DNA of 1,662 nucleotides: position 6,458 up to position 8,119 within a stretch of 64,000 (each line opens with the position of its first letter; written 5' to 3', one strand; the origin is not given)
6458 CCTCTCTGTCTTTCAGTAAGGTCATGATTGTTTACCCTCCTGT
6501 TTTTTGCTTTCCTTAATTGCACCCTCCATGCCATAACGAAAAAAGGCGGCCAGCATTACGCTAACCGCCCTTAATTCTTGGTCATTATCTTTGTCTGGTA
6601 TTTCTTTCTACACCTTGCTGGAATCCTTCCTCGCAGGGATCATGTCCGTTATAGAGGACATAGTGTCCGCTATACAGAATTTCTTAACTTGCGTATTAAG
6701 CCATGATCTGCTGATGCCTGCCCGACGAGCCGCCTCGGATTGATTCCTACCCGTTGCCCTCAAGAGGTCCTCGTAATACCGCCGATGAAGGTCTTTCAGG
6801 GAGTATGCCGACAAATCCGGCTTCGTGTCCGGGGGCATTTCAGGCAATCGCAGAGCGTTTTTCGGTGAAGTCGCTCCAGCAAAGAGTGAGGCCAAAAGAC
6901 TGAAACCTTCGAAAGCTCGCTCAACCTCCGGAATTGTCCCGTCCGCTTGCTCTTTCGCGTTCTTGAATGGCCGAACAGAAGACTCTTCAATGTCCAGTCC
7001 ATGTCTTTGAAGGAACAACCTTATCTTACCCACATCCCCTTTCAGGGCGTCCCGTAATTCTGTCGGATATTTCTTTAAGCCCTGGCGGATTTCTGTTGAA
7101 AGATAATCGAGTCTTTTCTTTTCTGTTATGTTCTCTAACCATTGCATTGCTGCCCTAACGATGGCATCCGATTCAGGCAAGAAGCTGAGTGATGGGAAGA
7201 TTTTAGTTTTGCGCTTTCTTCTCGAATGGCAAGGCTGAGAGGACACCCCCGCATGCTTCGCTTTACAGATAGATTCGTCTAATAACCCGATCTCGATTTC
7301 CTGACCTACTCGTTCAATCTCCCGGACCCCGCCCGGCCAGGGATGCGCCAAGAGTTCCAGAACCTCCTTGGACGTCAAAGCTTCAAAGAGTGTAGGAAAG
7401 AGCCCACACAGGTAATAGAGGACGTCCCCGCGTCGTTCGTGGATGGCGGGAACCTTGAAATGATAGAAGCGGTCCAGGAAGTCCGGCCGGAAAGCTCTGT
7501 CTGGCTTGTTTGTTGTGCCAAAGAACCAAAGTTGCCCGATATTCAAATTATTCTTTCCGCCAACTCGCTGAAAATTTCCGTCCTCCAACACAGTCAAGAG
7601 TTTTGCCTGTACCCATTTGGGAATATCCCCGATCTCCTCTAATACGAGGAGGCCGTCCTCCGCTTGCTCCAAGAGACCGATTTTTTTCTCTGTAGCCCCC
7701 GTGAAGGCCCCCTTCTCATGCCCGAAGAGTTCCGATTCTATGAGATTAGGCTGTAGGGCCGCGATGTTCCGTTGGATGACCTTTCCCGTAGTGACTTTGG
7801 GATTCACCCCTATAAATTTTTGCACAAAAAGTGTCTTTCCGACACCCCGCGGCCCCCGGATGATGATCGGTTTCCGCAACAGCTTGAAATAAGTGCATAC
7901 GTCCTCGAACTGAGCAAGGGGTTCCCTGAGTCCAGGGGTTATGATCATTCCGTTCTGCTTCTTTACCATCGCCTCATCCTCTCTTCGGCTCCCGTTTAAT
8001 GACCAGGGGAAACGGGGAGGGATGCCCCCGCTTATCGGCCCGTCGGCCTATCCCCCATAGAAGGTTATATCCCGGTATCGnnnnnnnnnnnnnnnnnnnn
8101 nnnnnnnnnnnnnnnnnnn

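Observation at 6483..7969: Element-encoded sigma54 activator with no input domain, directly upstream of a -24/-12 promoter for the excision/replication operon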

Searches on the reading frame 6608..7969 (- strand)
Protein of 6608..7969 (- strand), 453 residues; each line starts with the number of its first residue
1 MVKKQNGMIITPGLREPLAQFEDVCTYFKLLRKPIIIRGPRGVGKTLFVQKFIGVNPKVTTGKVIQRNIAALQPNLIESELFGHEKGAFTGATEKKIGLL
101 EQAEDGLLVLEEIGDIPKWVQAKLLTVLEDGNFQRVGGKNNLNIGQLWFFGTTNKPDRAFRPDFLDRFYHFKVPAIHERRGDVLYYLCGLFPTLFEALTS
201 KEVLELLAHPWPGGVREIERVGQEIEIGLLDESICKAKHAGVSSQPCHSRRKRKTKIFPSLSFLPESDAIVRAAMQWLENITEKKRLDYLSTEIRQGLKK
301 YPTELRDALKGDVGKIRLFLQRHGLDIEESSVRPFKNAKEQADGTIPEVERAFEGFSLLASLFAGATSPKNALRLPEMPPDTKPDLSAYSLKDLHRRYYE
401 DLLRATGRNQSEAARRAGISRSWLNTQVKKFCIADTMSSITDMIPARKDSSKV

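Call 3: search_protein_families(library=pfam, proteins=[window:6608-7969:-], max_evalue=0.01)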
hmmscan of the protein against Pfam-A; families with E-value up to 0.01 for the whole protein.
window:6608-7969:- (453 aa): 6 families
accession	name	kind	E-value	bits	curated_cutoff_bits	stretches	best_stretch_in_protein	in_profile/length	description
PF00158.32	Sigma54_activat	-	9.6e-35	120.2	20.2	1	31-162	21-151/168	Sigma-54 interaction domain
PF07728.20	AAA_5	-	1.2e-05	25.8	22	1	35-168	2-139/139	AAA domain (dynein-related subfamily)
PF13173.12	AAA_14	-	3.1e-05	24.4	27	1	32-122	2-80/129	AAA domain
PF14532.12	Sigma54_activ_2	-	0.0024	18.6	25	1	33-131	22-96/138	Sigma-54 interaction domain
PF00004.35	AAA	-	0.0029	18.5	21.2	0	36-168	2-123/131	ATPase family associated with various cellular activities (AAA)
PF01078.27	Mg_chelatase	-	0.0057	16.5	20.3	0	35-132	25-134/207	Magnesium chelatase, subunit ChlI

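Call 9: find_homologous_proteins(query=window:6608-7969:-, max_evalue=0.00001)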
Query window:6608-7969:- (453 aa): 7981 proteins with E <= 0.00001 among 8000 candidates; the best 120 are listed.
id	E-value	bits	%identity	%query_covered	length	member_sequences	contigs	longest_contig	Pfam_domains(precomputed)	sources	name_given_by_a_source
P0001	1.5e-165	569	99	55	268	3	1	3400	PF13173.13,PF00158.33,PF07728.21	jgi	jgi:transcriptional regulator with AAA-type ATPase domain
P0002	1.3e-59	220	35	96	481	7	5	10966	PF00158.33,PF25601.2,PF07728.21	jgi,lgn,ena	jgi:DNA-binding NtrC family response regulator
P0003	3.4e-59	219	36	89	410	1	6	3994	PF13173.13,PF00158.33,PF02954.26,PF00004.36,PF07728.21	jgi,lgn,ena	-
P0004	1.2e-57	214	48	49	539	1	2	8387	PF00158.33,PF07728.21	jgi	jgi:transcriptional regulator with PAS, ATPase and Fis domain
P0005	7.7e-55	205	49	48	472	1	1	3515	PF00158.33,PF07724.21,PF00004.36,PF14532.13,PF07728.21,PF01078.28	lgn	-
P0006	2.3e-54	203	48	48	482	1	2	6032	PF00158.33,PF07728.21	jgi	jgi:DNA-binding NtrC family response regulator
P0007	7.7e-54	201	44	53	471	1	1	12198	PF00158.33,PF02954.26,PF07728.21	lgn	-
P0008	1.1e-52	198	48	47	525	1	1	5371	PF00158.33,PF07728.21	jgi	jgi:transcriptional regulator with AAA-type ATPase domain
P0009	7.6e-52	195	47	47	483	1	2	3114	PF00158.33,PF07728.21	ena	-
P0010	1.4e-51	194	46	51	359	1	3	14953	PF00158.33,PF07728.21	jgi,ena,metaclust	metaclust:\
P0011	2.0e-51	193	48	50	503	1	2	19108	PF00158.33,PF07728.21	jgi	jgi:transcriptional regulator with AAA-type ATPase domain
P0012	9.1e-51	191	48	49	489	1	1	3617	PF00158.33,PF07728.21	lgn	-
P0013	7.3e-50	188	46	48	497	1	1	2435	PF00158.33,PF07728.21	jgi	jgi:transcriptional regulator with PAS, ATPase and Fis domain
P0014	3.1e-49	186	47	48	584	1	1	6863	PF00158.33,PF07724.21,PF07728.21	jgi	-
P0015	7.1e-49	185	30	95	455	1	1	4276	PF00158.33,PF02954.26,PF07728.21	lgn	-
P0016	2.0e-48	183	47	48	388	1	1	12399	PF00158.33,PF02954.26,PF07728.21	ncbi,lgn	-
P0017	2.8e-48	183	45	47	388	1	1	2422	PF00158.33,PF02954.26,PF07728.21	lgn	-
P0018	3.3e-48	183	51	37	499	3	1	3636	PF00158.33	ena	-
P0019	6.4e-48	182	46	50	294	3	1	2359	PF00158.33,PF00004.36,PF14532.13,PF07728.21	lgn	-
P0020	3.4e-47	179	47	49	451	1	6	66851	PF00158.33,PF07728.21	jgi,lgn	jgi:DNA-binding NtrC family response regulator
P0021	6.0e-47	179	48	43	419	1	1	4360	PF00158.33,PF25601.2,PF07728.21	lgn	-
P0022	7.1e-47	178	46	48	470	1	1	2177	PF00158.33,PF25601.2,PF07728.21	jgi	jgi:transcriptional regulator with AAA-type ATPase domain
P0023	1.5e-45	174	45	48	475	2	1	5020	PF00158.33,PF14532.13,PF07728.21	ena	-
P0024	1.1e-35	141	44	42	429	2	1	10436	PF00158.33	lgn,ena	-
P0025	1.5e-34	138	38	47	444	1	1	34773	PF00158.33,PF25601.2,PF02954.26,PF14532.13,PF07728.21,PF00072.31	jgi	jgi:DNA-binding NtrC family response regulator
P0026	6.6e-34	136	42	41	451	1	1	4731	PF00158.33,PF25601.2,PF02954.26,PF14532.13,PF07728.21,PF00072.31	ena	-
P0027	1.4e-33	135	41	47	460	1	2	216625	PF00158.33,PF25601.2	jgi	-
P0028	2.5e-32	130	42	47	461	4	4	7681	PF00158.33,PF25601.2,PF07728.21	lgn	-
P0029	2.9e-32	130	42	47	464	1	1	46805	PF00158.33,PF25601.2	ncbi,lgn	-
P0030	5.0e-32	129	38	48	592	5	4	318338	PF00158.33,PF07724.21,PF00498.32,PF25601.2,PF02954.26,PF16697.11,PF14532.13,PF07728.21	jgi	jgi:two-component system response regulator AtoC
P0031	6.6e-32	129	41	43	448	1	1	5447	PF00158.33,PF25601.2,PF02954.26,PF14532.13,PF07728.21,PF00072.31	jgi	jgi:DNA-binding NtrC family response regulator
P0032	7.6e-32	129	38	48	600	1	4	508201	PF00158.33,PF07724.21,PF00498.32,PF25601.2,PF02954.26,PF16697.11,PF14532.13,PF07728.21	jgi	jgi:two-component system response regulator AtoC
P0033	7.6e-32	129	38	48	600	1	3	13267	PF00158.33,PF07724.21,PF00498.32,PF25601.2,PF02954.26,PF16697.11,PF14532.13,PF07728.21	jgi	jgi:two-component system response regulator AtoC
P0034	1.3e-31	128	39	46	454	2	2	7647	PF00158.33,PF25601.2,PF02954.26,PF14532.13,PF00072.31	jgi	jgi:DNA-binding NtrC family response regulator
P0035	1.9e-31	127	36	46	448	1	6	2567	PF00158.33,PF25601.2,PF02954.26,PF00004.36,PF14532.13,PF07728.21,PF00072.31,PF01078.28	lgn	-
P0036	3.1e-31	127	38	44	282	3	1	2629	PF00158.33,PF25601.2,PF02954.26,PF14532.13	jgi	-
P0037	3.9e-31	126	38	41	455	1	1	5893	PF00158.33,PF25601.2,PF02954.26,PF18024.8,PF00004.36,PF14532.13,PF07728.21,PF00072.31,PF01078.28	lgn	-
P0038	7.2e-31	126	40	41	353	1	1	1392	PF00158.33,PF25601.2,PF02954.26,PF14532.13,PF07728.21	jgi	jgi:two-component system response regulator AtoC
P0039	7.5e-31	126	41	41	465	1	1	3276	PF00158.33,PF25601.2,PF02954.26,PF14532.13,PF00072.31,PF13556.13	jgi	jgi:DNA-binding NtrC family response regulator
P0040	1.0e-30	125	37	47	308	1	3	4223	PF00158.33,PF25601.2,PF02954.26,PF00004.36,PF14532.13,PF07728.21,PF01078.28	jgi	-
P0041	1.1e-30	125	34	48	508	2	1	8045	PF00158.33,PF25601.2,PF02954.26,PF14532.13,PF07728.21,PF01078.28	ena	-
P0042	1.1e-30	125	36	65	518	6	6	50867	PF13185.13,PF00158.33,PF25601.2,PF01590.33,PF02954.26,PF13492.13,PF00004.36,PF14532.13,PF07728.21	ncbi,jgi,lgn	-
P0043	1.5e-30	124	37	53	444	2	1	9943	PF00158.33,PF25601.2,PF02954.26,PF14532.13,PF07728.21,PF00072.31,PF13191.13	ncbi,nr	ncbi:MAG: sigma-54-dependent Fis family transcriptional regulator [Nitrospirales bacterium]|nr:sigma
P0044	1.8e-30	124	35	48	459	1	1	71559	PF00158.33,PF25601.2,PF02954.26,PF00004.36,PF14532.13,PF07728.21,PF00072.31,PF01078.28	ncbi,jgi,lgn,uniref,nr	ncbi:two-component system, NtrC family, response regulator HydG [Desulfatibacillum alkenivorans DSM 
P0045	2.6e-30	124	36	46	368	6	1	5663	PF00158.33,PF25601.2,PF02954.26,PF00004.36,PF14532.13,PF07728.21,PF01078.28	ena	-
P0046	2.8e-30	124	37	45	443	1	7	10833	PF00158.33,PF07724.21,PF25601.2,PF02954.26,PF14532.13,PF07728.21,PF00072.31,PF13191.13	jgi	jgi:DNA-binding NtrC family response regulator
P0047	3.2e-30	123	36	53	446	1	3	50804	PF00158.33,PF25601.2,PF02954.26,PF14532.13,PF07728.21,PF00072.31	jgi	jgi:two-component system response regulator AtoC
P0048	3.6e-30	123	41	41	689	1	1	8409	PF13426.14,PF13188.14,PF13185.13,PF13492.13,PF00004.36,PF14532.13,PF07728.21,PF08447.19,PF00158.33,PF07724.21,PF25601.2,PF01590.33,PF02954.26,PF00989.32,PF01078.28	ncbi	-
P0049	4.6e-30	123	36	45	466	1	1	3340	PF00158.33,PF25601.2,PF02954.26,PF14532.13,PF07728.21,PF00072.31,PF01078.28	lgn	-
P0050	4.8e-30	123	36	46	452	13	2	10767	PF00158.33,PF07724.21,PF25601.2,PF02954.26,PF00004.36,PF14532.13,PF07728.21,PF00072.31,PF01078.28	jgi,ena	-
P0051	5.0e-30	123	39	41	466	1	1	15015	PF00158.33,PF25601.2,PF02954.26,PF14532.13,PF00072.31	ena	-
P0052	6.0e-30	123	36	53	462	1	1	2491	PF00158.33,PF25601.2,PF02954.26,PF14532.13,PF07728.21,PF00072.31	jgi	jgi:DNA-binding NtrC family response regulator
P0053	6.2e-30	122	35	64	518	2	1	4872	PF13185.13,PF00158.33,PF25601.2,PF01590.33,PF02954.26,PF13492.13,PF00004.36,PF14532.13,PF07728.21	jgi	jgi:Nif-specific regulatory protein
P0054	6.7e-30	122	34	60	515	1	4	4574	PF13185.13,PF00158.33,PF25601.2,PF01590.33,PF02954.26,PF13492.13,PF14532.13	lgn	-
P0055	7.0e-30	122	40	41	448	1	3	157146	PF00158.33,PF07724.21,PF25601.2,PF02954.26,PF14532.13,PF07728.21,PF00072.31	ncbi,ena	-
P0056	7.1e-30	122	38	47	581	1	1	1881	PF00158.33,PF07724.21,PF00498.32,PF25601.2,PF02954.26,PF16697.11,PF14532.13,PF07728.21,PF01078.28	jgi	jgi:DNA-binding NtrC family response regulator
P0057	7.4e-30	122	37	47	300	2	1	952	PF00158.33,PF07724.21,PF25601.2,PF02954.26,PF00004.36,PF14532.13,PF07728.21,PF01078.28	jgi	jgi:transcriptional regulator with PAS, ATPase and Fis domain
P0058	1.1e-29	122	37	52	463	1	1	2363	PF13426.14,PF00158.33,PF07724.21,PF25601.2,PF02954.26,PF00493.30,PF00989.32,PF14532.13,PF07728.21,PF01078.28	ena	-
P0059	1.1e-29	122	-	-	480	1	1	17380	PF00158.33,PF13384.13,PF25601.2,PF02954.26,PF00004.36,PF14532.13,PF07728.21,PF00072.31,PF06490.18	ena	-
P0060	1.2e-29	122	37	42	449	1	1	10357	PF00158.33,PF25601.2,PF02954.26,PF00004.36,PF14532.13,PF07728.21,PF00072.31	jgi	jgi:DNA-binding NtrC family response regulator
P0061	1.4e-29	121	38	49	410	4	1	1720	PF00158.33,PF07724.21,PF25601.2,PF02954.26,PF00004.36,PF14532.13,PF07728.21,PF00072.31,PF01078.28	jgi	jgi:DNA-binding NtrC family response regulator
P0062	1.7e-29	121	38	41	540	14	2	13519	PF13185.13,PF00158.33,PF25601.2,PF02954.26,PF00004.36,PF14532.13,PF07728.21,PF01078.28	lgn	-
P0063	1.7e-29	121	39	45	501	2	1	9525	PF00158.33,PF25601.2,PF02954.26,PF00004.36,PF14532.13,PF07728.21,PF00072.31,PF01078.28,PF13191.13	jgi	jgi:DNA-binding NtrC family response regulator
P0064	1.9e-29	121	-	-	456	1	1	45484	PF00158.33,PF25601.2,PF02954.26,PF00004.36,PF14532.13,PF07728.21,PF00072.31,PF01078.28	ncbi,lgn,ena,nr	ncbi:MAG: sigma-54-dependent Fis family transcriptional regulator [Desulfovibrio sp.]|nr:sigma-54-de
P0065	2.0e-29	121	36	44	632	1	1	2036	PF13185.13,PF00158.33,PF00498.32,PF25601.2,PF01590.33,PF02954.26,PF16697.11,PF13492.13,PF14532.13,PF07728.21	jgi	jgi:Nif-specific regulatory protein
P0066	2.3e-29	121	-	-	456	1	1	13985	PF00158.33,PF25601.2,PF02954.26,PF00004.36,PF14532.13,PF07728.21,PF00072.31,PF01078.28,PF13191.13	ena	-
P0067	2.8e-29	120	36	42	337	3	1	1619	PF00158.33,PF07724.21,PF25601.2,PF02954.26,PF00004.36,PF14532.13,PF07728.21,PF01078.28,PF13191.13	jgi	jgi:DNA-binding NtrC family response regulator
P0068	2.9e-29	120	34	48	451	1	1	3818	PF00158.33,PF25601.2,PF02954.26,PF00004.36,PF14532.13,PF07728.21,PF00072.31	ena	-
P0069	3.0e-29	120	39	42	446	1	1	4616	PF00158.33,PF07724.21,PF25601.2,PF02954.26,PF14532.13,PF07728.21,PF00072.31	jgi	jgi:DNA-binding NtrC family response regulator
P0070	3.1e-29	120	-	-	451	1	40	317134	PF00158.33,PF07724.21,PF25601.2,PF02954.26,PF00004.36,PF14532.13,PF07728.21,PF00072.31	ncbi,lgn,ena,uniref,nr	ncbi:MAG TPA: sigma-54 dependent transcriptional regulator [Candidatus Mailhella merdigallinarum]|un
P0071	3.2e-29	120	39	41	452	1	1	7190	PF00158.33,PF07724.21,PF25601.2,PF02954.26,PF00004.36,PF14532.13,PF07728.21,PF00072.31,PF01078.28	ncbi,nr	ncbi:MAG: sigma-54 dependent transcriptional regulator [Desulfohalobiaceae bacterium]|nr:sigma-54 de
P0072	3.9e-29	120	42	42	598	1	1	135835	PF13426.14,PF13188.14,PF00004.36,PF14532.13,PF07728.21,PF00072.31,PF12860.14,PF00158.33,PF25601.2,PF02954.26,PF08448.17,PF00989.32,PF01078.28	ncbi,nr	ncbi:MAG: sigma-54-dependent Fis family transcriptional regulator [Candidatus Poribacteria bacterium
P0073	3.9e-29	120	36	50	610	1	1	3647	PF00158.33,PF25601.2,PF00004.36,PF14532.13,PF07728.21,PF00072.31,PF01078.28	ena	-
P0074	3.9e-29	120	40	41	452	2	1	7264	PF00158.33,PF25601.2,PF02954.26,PF14532.13,PF00072.31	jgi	jgi:two-component system, NtrC family, nitrogen regulation response regulator NtrX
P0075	4.1e-29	120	35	46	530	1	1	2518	PF13185.13,PF00158.33,PF25601.2,PF01590.33,PF02954.26,PF00004.36,PF14532.13,PF07728.21,PF01078.28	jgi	jgi:transcriptional regulator with GAF, ATPase, and Fis domain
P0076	4.2e-29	120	38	45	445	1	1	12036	PF00158.33,PF25601.2,PF02954.26,PF00004.36,PF14532.13,PF07728.21,PF00072.31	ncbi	-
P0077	4.4e-29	120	39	41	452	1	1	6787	PF00158.33,PF07724.21,PF25601.2,PF02954.26,PF00004.36,PF14532.13,PF07728.21,PF00072.31,PF01078.28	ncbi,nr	ncbi:MAG: sigma-54 dependent transcriptional regulator [Desulfohalobiaceae bacterium]|nr:sigma-54 de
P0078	4.5e-29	120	38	41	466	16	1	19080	PF00158.33,PF25601.2,PF02954.26,PF00004.36,PF14532.13,PF07728.21,PF00072.31,PF01078.28,PF13191.13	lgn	-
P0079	5.3e-29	119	40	41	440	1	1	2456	PF13185.13,PF00158.33,PF07724.21,PF25601.2,PF01590.33,PF02954.26,PF13492.13,PF14532.13,PF07728.21,PF01078.28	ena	-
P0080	5.3e-29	119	37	41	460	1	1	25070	PF00158.33,PF25601.2,PF02954.26,PF13518.13,PF14532.13,PF07728.21,PF00072.31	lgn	-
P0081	5.5e-29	119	36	41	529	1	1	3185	PF13185.13,PF00158.33,PF25601.2,PF01590.33,PF02954.26,PF14532.13,PF07728.21,PF01078.28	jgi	jgi:Nif-specific regulatory protein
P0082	5.8e-29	119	35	46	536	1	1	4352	PF13185.13,PF00158.33,PF25601.2,PF01590.33,PF02954.26,PF14532.13,PF07728.21,PF01078.28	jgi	jgi:transcriptional regulator with GAF, ATPase, and Fis domain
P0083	5.9e-29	119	37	48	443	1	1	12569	PF00158.33,PF07724.21,PF25601.2,PF02954.26,PF14532.13,PF07728.21,PF00072.31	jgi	jgi:DNA-binding NtrC family response regulator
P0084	6.0e-29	119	34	47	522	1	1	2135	PF13185.13,PF00158.33,PF25601.2,PF01590.33,PF02954.26,PF14532.13,PF07728.21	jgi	jgi:transcriptional regulator with GAF, ATPase, and Fis domain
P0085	6.1e-29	119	36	46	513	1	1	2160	PF13185.13,PF00158.33,PF25601.2,PF01590.33,PF02954.26,PF14532.13,PF07728.21,PF01078.28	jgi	jgi:transcriptional regulator with GAF, ATPase, and Fis domain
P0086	6.2e-29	119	34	47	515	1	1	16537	PF13185.13,PF00158.33,PF25601.2,PF01590.33,PF02954.26,PF00004.36,PF14532.13,PF07728.21,PF01078.28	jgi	jgi:transcriptional regulator with GAF, ATPase, and Fis domain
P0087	6.6e-29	119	35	51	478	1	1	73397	PF00158.33,PF07724.21,PF25601.2,PF02954.26,PF00004.36,PF14532.13,PF07728.21,PF00072.31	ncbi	-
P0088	6.7e-29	119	35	48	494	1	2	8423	PF13426.14,PF00158.33,PF07724.21,PF25601.2,PF02954.26,PF08448.17,PF00004.36,PF00989.32,PF14532.13,PF07728.21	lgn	-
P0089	7.2e-29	119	37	42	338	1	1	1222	PF00158.33,PF25601.2,PF02954.26,PF14532.13,PF07728.21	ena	-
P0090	7.7e-29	119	38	47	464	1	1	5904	PF00158.33,PF25601.2,PF02954.26,PF14532.13,PF07728.21,PF00072.31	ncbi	-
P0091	7.9e-29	119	34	47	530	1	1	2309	PF13185.13,PF00158.33,PF25601.2,PF01590.33,PF02954.26,PF14532.13,PF07728.21,PF01078.28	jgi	jgi:transcriptional regulator with GAF, ATPase, and Fis domain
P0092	8.1e-29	119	34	58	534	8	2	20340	PF13185.13,PF00158.33,PF25601.2,PF01590.33,PF02954.26,PF13492.13,PF14532.13,PF07728.21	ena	-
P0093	8.9e-29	119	38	51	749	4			PF13185.13,PF00158.33,PF25601.2,PF01590.33,PF02954.26,PF13492.13,PF00004.36,PF14532.13,PF07728.21,PF01078.28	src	-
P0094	9.3e-29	119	38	41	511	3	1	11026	PF13185.13,PF00158.33,PF25601.2,PF01590.33,PF02954.26,PF14532.13,PF07728.21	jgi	jgi:transcriptional regulator with GAF, ATPase, and Fis domain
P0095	9.7e-29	119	37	41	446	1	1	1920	PF00158.33,PF07724.21,PF25601.2,PF02954.26,PF00004.36,PF14532.13,PF07728.21,PF00072.31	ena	-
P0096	1.0e-28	119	41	41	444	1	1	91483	PF00158.33,PF00498.32,PF25601.2,PF02954.26,PF16697.11,PF14532.13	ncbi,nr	ncbi:MAG: sigma 54-interacting transcriptional regulator [Myxococcales bacterium]|nr:sigma 54-intera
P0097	1.0e-28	118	31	53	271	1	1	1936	PF00158.33,PF25601.2,PF02954.26,PF14532.13,PF01078.28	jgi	jgi:two-component system response regulator HydG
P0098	1.1e-28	118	38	41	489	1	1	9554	PF13185.13,PF00158.33,PF25601.2,PF01590.33,PF02954.26,PF00004.36,PF14532.13,PF07728.21,PF01078.28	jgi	jgi:transcriptional regulator with GAF, ATPase, and Fis domain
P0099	1.1e-28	118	34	60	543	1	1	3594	PF13185.13,PF00158.33,PF25601.2,PF01590.33,PF02954.26,PF13492.13,PF00004.36,PF14532.13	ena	-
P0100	1.2e-28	118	38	43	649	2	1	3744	PF13426.14,PF13188.14,PF12860.14,PF00158.33,PF25601.2,PF02954.26,PF08448.17,PF00989.32,PF14532.13,PF07728.21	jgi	jgi:PAS domain S-box-containing protein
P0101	1.2e-28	118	37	46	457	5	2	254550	PF00158.33,PF25601.2,PF02954.26,PF00004.36,PF14532.13,PF07728.21,PF00072.31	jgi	-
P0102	1.2e-28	118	41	43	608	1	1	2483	PF00158.33,PF07724.21,PF25601.2,PF01590.33,PF02954.26,PF00004.36,PF14532.13,PF07728.21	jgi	jgi:transcriptional regulator with PAS, ATPase and Fis domain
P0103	1.3e-28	118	38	44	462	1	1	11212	PF00158.33,PF25601.2,PF02954.26,PF00004.36,PF14532.13,PF07728.21,PF00072.31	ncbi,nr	ncbi:MAG: sigma-54-dependent Fis family transcriptional regulator [Gemmatimonadetes bacterium]|nr:si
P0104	1.3e-28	118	37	43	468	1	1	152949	PF00158.33,PF25601.2,PF02954.26,PF14532.13,PF07728.21,PF00072.31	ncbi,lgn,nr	ncbi:MAG: sigma-54 dependent transcriptional regulator [Bryobacteraceae bacterium]|nr:sigma-54 depen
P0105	1.4e-28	118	40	41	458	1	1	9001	PF00158.33,PF25601.2,PF02954.26,PF13518.13,PF18024.8,PF14532.13,PF00072.31,PF13556.13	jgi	jgi:DNA-binding NtrC family response regulator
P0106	1.4e-28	118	37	41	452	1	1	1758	PF00158.33,PF25601.2,PF02954.26,PF00004.36,PF14532.13,PF07728.21,PF00072.31,PF06490.18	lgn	-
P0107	1.4e-28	118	40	41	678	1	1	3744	PF15714.12,PF13185.13,PF00158.33,PF25601.2,PF01590.33,PF02954.26,PF13492.13,PF05651.20,PF14532.13,PF07728.21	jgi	jgi:formate hydrogenlyase transcriptional activator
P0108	1.5e-28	118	37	47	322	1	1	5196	PF00158.33,PF25601.2,PF02954.26,PF14532.13,PF07728.21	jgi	jgi:DNA-binding NtrC family response regulator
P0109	1.6e-28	118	39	41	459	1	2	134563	PF00158.33,PF25601.2,PF02954.26,PF18024.8,PF14532.13,PF00072.31,PF13556.13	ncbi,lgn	-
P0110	1.6e-28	118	38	41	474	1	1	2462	PF00158.33,PF25601.2,PF02954.26,PF14532.13,PF00072.31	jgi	jgi:DNA-binding NtrC family response regulator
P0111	1.6e-28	118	38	42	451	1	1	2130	PF00158.33,PF25601.2,PF02954.26,PF14532.13,PF00072.31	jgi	jgi:DNA-binding NtrC family response regulator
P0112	1.7e-28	118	34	41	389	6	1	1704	PF00158.33,PF25601.2,PF02954.26,PF14532.13,PF07728.21,PF01078.28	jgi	-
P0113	1.9e-28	118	37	46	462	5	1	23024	PF00158.33,PF25601.2,PF02954.26,PF14532.13,PF07728.21,PF00072.31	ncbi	-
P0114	1.9e-28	118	37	45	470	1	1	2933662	PF00158.33,PF25601.2,PF02954.26,PF14532.13,PF07728.21,PF00072.31,PF01078.28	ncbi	ncbi:MAG: sigma-54-dependent transcriptional regulator [Syntrophobacteraceae bacterium]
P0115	1.9e-28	118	37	47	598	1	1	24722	PF08447.19,PF13426.14,PF13188.14,PF00158.33,PF25601.2,PF02954.26,PF08448.17,PF00004.36,PF00989.32,PF14532.13,PF07728.21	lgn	-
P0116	1.9e-28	118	38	43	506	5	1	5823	PF13185.13,PF00158.33,PF25601.2,PF01590.33,PF02954.26,PF14532.13,PF07728.21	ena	-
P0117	1.9e-28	118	37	43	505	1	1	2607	PF13185.13,PF00158.33,PF25601.2,PF01590.33,PF02954.26,PF00004.36,PF14532.13,PF07728.21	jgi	jgi:transcriptional regulator with GAF, ATPase, and Fis domain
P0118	2.0e-28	118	33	59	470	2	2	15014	PF00158.33,PF07724.21,PF25601.2,PF02954.26,PF14532.13,PF07728.21,PF00072.31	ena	-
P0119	2.0e-28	118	38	47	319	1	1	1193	PF00158.33,PF25601.2,PF02954.26,PF14532.13,PF07728.21,PF01078.28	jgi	jgi:transcriptional regulator with PAS, ATPase and Fis domain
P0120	2.1e-28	117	39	41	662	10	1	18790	PF13426.14,PF13188.14,PF13185.13,PF13492.13,PF14532.13,PF07728.21,PF08447.19,PF00158.33,PF25601.2,PF01590.33,PF02954.26,PF00989.32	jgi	-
